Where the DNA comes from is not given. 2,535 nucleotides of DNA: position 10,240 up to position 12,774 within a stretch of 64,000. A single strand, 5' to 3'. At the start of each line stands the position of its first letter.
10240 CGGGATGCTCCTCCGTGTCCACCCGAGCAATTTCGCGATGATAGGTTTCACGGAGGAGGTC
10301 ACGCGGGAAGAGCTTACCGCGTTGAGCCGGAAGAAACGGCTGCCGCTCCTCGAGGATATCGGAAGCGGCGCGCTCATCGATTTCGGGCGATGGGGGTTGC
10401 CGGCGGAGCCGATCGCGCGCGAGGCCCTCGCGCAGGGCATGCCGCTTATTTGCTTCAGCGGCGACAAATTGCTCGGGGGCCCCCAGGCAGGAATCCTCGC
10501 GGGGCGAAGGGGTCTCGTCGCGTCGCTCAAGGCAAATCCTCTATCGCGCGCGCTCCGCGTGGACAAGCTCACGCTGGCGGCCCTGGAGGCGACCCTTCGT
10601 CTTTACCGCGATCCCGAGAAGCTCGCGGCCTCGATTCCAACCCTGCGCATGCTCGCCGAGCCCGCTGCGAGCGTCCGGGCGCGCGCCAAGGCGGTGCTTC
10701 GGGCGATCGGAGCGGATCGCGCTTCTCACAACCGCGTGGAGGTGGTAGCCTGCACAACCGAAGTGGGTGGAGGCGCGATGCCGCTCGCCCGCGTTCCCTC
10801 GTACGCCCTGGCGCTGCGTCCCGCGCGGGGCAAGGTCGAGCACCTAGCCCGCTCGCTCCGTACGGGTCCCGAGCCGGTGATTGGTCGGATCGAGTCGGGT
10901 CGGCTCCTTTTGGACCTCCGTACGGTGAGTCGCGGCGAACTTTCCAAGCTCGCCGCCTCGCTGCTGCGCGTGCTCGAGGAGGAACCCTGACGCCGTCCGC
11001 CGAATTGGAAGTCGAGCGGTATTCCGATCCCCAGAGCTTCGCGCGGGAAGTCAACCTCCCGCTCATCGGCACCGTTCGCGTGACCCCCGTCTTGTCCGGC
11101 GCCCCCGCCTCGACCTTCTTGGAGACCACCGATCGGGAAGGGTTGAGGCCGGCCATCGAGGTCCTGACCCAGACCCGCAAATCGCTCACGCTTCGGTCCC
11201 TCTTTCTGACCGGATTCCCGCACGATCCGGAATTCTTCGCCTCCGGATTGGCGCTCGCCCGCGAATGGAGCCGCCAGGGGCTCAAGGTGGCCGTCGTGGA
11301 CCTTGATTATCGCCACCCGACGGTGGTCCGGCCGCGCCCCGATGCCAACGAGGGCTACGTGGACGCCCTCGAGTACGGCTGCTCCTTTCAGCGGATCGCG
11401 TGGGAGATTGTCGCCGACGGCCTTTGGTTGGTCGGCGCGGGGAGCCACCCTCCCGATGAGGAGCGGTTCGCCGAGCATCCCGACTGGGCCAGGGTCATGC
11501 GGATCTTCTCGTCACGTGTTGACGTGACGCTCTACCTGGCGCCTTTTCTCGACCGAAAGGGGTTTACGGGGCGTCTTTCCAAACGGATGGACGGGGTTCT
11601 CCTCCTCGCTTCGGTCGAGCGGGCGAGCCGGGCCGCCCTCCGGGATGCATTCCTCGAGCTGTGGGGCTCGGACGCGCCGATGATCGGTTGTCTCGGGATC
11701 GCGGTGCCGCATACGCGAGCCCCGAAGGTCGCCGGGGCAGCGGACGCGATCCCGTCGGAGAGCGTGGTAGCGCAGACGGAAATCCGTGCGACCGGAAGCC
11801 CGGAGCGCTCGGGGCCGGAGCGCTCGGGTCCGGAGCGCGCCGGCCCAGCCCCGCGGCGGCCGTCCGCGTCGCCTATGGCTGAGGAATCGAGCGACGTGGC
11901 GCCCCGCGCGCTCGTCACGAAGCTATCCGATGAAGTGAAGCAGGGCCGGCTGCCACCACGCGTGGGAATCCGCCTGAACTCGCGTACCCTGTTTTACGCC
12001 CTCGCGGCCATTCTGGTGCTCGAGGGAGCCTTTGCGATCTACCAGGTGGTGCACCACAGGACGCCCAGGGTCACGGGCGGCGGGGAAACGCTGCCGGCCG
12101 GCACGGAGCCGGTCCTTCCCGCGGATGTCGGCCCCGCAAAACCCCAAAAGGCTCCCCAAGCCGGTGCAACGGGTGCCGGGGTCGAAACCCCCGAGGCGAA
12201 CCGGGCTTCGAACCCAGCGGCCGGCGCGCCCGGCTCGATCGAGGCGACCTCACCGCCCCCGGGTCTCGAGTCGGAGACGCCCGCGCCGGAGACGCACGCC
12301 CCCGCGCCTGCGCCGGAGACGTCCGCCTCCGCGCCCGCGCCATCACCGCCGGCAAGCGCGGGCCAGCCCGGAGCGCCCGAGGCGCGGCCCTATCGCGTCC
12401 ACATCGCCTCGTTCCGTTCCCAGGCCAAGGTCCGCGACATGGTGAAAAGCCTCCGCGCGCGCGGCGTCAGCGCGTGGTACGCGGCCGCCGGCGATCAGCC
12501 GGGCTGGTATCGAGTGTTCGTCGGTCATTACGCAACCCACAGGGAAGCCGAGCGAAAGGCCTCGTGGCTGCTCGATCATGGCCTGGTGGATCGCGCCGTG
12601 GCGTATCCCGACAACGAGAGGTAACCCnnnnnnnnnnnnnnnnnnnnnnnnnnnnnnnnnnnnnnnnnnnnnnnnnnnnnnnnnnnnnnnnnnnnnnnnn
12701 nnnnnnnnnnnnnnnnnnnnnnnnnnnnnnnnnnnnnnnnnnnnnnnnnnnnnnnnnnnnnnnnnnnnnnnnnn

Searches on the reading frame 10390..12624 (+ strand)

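Call 17: search_protein_families(library=pfam, proteins=[window:10390-12624:+], max_evalue=0.01)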
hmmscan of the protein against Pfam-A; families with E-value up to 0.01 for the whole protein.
window:10390-12624:+ (744 aa): 1 family
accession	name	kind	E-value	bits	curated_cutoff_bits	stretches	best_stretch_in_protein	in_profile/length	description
PF05036.18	SPOR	-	2.4e-10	41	21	1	666-722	3-59/76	SPOR domain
